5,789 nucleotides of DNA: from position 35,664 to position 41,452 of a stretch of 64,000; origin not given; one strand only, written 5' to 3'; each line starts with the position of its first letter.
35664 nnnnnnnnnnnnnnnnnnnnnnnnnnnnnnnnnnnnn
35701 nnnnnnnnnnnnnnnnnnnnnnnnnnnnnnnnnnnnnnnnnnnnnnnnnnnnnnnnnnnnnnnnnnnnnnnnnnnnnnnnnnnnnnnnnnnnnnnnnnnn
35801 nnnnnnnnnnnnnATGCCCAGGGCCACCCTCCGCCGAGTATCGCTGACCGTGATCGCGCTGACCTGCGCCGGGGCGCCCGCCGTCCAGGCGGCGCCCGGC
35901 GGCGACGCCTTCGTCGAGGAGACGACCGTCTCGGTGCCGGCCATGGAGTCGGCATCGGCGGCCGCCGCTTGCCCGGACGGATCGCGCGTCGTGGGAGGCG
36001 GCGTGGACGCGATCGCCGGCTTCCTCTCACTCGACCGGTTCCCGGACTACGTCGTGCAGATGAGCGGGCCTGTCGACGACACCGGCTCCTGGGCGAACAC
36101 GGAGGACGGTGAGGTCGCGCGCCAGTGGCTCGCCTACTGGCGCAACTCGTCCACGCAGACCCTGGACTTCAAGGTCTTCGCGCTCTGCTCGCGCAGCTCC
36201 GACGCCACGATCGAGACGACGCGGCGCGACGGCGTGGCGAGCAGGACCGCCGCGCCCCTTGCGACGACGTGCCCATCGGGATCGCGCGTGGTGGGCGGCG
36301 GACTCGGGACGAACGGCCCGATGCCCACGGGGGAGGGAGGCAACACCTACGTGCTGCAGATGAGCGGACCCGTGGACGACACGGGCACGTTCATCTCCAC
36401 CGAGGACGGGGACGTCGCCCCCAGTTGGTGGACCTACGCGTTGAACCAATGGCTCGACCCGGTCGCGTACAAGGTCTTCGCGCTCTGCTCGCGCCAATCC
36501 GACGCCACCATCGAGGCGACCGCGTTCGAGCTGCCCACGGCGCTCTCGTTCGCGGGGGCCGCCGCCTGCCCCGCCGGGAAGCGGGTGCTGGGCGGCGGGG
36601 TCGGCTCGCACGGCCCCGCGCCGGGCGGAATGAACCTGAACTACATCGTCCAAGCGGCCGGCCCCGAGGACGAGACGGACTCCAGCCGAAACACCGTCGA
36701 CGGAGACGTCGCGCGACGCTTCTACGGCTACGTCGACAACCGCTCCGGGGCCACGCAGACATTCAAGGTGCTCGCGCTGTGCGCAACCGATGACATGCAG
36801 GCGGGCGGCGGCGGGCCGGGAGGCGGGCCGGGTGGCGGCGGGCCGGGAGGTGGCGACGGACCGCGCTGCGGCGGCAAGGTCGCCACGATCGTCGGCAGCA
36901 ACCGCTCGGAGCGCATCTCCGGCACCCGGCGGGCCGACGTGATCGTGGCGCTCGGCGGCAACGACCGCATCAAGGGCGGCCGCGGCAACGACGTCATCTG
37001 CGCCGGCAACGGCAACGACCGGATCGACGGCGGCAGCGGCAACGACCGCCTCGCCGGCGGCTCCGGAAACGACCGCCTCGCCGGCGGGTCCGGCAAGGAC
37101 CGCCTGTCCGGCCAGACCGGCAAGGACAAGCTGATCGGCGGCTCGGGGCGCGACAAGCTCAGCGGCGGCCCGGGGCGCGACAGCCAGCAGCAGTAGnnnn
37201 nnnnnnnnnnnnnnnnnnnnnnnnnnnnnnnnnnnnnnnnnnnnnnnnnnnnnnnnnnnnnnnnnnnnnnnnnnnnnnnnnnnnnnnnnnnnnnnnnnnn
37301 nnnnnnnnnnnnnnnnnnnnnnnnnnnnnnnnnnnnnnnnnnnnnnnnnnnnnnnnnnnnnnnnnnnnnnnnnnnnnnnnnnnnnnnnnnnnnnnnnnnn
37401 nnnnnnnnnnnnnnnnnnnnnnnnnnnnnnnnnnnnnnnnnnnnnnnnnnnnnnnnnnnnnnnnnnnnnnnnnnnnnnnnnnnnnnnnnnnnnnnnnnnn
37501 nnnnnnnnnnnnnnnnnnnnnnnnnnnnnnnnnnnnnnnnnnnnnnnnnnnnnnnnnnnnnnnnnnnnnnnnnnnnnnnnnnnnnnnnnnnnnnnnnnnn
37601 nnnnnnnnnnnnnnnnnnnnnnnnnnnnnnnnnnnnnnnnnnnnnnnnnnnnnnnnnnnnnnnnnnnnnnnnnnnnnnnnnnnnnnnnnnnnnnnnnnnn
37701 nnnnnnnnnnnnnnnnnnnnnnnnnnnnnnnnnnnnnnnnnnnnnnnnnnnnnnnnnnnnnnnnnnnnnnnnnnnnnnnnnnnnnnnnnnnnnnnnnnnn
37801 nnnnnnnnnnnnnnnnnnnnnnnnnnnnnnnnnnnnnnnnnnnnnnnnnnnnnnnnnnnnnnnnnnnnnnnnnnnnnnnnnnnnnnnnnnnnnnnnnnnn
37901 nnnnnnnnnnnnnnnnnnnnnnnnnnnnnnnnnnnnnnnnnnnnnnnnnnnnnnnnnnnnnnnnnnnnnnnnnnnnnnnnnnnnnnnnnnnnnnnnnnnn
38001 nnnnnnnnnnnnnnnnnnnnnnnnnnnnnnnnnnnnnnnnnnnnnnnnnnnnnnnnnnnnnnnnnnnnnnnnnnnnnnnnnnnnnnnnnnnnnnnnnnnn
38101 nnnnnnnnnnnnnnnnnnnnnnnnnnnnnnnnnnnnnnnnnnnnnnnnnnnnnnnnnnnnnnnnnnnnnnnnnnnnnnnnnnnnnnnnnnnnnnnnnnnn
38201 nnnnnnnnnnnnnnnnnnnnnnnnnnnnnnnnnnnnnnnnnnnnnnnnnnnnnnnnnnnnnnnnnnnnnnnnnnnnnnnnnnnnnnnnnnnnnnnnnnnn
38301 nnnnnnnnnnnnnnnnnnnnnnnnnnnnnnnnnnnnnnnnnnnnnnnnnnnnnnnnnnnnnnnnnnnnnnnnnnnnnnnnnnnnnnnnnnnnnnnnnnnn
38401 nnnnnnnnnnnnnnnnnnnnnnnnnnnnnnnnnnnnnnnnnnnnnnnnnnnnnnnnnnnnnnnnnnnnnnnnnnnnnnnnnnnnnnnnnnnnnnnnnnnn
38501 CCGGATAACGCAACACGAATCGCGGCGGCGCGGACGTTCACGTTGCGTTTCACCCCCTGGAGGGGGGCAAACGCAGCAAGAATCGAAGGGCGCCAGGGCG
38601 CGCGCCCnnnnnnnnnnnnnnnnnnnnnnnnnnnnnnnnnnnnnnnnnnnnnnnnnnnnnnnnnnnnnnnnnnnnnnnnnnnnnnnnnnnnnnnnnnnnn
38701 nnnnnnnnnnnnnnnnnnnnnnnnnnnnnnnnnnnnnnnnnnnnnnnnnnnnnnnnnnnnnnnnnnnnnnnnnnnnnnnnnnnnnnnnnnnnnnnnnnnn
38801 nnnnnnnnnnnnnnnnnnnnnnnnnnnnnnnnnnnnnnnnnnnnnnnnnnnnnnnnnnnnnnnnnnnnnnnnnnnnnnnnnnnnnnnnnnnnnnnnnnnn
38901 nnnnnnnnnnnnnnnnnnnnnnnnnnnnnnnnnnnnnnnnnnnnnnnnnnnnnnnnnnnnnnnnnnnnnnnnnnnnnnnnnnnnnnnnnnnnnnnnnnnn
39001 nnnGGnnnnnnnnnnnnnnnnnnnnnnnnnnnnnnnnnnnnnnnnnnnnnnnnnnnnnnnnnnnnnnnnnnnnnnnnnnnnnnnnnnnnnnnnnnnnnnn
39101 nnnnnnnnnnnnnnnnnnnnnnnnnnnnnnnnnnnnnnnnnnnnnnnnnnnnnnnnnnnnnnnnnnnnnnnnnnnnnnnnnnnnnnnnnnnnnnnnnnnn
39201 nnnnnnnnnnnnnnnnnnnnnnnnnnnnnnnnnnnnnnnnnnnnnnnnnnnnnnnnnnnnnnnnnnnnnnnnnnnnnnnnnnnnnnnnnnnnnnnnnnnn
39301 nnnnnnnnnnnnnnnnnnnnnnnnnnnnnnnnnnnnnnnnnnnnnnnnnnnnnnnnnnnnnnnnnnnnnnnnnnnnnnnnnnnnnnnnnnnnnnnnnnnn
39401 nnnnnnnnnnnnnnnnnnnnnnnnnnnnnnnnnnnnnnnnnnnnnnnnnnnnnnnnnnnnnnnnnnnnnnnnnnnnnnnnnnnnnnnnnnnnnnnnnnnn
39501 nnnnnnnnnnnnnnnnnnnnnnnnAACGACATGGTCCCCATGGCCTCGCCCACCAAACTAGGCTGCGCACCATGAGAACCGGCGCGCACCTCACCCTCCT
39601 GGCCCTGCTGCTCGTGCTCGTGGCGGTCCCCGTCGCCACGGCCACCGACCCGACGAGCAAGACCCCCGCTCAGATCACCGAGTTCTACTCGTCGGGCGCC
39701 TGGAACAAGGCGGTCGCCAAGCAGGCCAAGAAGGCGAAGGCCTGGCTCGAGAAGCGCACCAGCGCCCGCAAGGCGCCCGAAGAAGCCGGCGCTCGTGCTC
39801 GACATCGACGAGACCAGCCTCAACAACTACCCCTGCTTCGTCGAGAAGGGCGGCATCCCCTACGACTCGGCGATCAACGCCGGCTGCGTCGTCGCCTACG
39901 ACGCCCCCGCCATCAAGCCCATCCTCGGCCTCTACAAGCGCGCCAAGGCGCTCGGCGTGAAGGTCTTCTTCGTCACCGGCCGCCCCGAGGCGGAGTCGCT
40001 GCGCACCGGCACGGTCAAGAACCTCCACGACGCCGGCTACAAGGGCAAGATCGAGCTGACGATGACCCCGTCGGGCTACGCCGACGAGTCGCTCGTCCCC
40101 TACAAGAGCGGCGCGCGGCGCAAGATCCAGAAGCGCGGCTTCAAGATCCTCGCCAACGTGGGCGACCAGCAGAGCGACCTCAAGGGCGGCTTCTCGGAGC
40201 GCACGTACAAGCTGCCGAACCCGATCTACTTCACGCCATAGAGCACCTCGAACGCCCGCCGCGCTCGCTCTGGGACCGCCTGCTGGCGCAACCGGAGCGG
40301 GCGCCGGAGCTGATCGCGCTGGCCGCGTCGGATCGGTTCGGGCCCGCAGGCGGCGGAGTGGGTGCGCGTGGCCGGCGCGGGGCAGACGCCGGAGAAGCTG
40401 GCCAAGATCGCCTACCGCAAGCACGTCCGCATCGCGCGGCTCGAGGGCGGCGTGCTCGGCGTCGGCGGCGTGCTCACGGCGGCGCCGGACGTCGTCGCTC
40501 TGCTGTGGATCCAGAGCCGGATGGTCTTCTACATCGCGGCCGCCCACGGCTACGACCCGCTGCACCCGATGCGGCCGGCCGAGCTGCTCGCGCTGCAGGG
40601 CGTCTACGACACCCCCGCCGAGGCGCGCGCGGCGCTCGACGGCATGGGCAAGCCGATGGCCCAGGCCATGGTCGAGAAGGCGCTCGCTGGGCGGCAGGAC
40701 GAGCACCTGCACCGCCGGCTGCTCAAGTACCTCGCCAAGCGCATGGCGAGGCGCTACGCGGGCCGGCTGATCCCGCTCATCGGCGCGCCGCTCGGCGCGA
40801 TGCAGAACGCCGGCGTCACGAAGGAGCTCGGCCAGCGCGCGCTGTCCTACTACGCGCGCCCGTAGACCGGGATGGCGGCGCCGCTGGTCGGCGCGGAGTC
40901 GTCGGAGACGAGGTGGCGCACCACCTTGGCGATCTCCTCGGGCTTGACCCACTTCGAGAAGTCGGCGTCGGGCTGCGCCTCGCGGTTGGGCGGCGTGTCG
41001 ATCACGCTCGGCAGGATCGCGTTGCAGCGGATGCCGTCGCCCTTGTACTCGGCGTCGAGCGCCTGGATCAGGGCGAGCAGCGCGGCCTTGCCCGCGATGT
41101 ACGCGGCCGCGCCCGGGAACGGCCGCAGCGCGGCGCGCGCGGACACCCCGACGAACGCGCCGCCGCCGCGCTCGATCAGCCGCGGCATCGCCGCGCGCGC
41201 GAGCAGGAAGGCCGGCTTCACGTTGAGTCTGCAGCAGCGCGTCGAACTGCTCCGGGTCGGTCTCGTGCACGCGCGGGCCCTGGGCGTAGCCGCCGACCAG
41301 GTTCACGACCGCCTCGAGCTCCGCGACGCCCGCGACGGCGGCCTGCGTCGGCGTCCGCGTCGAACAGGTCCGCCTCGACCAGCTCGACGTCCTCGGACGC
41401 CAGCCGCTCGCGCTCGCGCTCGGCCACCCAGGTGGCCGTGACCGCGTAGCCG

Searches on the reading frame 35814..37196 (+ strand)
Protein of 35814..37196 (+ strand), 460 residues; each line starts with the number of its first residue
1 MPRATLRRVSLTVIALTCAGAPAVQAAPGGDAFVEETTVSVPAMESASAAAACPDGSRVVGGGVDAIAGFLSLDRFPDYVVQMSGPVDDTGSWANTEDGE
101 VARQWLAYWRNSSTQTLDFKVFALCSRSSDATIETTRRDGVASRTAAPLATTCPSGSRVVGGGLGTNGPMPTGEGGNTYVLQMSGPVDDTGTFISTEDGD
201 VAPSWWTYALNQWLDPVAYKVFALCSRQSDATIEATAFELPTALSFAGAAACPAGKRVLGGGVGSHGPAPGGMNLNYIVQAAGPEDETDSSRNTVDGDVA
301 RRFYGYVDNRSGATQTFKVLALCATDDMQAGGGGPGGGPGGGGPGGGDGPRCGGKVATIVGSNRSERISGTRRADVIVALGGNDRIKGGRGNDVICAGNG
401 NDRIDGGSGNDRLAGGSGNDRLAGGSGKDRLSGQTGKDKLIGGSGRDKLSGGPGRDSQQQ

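Call 11: search_protein_families(library=pfam, proteins=[window:35814-37196:+], max_evalue=0.01)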
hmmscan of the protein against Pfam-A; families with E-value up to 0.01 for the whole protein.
window:35814-37196:+ (460 aa): 1 family
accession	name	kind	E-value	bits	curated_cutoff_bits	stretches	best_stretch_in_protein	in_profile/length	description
PF00353.25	HemolysinCabind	-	4e-28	97.4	23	4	388-422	2-36/36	RTX calcium-binding nonapeptide repeat (4 copies)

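Call 77: search_protein_families(library=ncbifam, proteins=[window:35814-37196:+], max_evalue=0.001)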
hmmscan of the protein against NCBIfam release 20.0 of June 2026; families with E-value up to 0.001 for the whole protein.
window:35814-37196:+ (460 aa): 6 families
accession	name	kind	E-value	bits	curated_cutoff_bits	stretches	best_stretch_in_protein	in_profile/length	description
NF046115.1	Ca_rpt_SMc04171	equivalog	7.6e-21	74.9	625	2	387-456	418-487/574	SMc04171 family calcium-binding repeat protein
NF033943.0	RTX_toxin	subfamily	1.5e-16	59.8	1000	1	356-456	669-770/930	RTX family hemolysin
NF033203.1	entero_EhxA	exception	2.5e-14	52.4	2000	1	353-456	716-820/997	enterohemolysin EhxA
NF035945.1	Zn_serralysin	subfamily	4.3e-08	32.8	500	1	415-456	324-365/462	serralysin family metalloprotease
NF053766.1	ZapA_metallo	exception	6.5e-07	28.7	940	1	406-455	335-384/483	ZapA family metalloprotease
NF050046.1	PueAB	exception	1.4e-06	27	670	0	406-449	374-417/616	polyurethane esterase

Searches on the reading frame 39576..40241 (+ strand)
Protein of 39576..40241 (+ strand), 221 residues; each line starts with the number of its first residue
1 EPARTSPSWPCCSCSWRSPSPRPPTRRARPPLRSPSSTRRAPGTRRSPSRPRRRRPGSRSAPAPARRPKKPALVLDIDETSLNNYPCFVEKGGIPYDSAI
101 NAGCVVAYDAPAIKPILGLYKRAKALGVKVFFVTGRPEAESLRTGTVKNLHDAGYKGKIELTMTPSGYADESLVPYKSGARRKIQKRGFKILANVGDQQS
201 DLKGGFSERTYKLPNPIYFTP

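Call 28: search_protein_families(library=pfam, proteins=[window:39576-40241:+], max_evalue=0.001)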
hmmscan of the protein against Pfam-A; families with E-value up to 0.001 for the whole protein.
window:39576-40241:+ (221 aa): 1 family
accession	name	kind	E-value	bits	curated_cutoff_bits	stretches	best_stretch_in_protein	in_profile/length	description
PF03767.20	Acid_phosphat_B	-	3.2e-35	122.2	27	1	68-220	75-229/230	HAD superfamily, subfamily IIIB (Acid phosphatase)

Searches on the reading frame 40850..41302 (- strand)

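Call 28: search_protein_families(library=pfam, proteins=[window:40850-41302:-], max_evalue=0.001)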
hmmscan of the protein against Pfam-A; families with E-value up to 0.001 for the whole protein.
window:40850-41302:- (150 aa): 2 families
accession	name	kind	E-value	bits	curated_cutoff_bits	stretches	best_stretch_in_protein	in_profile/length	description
PF13561.12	adh_short_C2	-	6.9e-21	75.3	27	1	11-146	88-231/236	Enoyl-(Acyl carrier protein) reductase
PF00106.31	adh_short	-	3.4e-18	66.3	26.6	1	19-112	100-193/195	short chain dehydrogenase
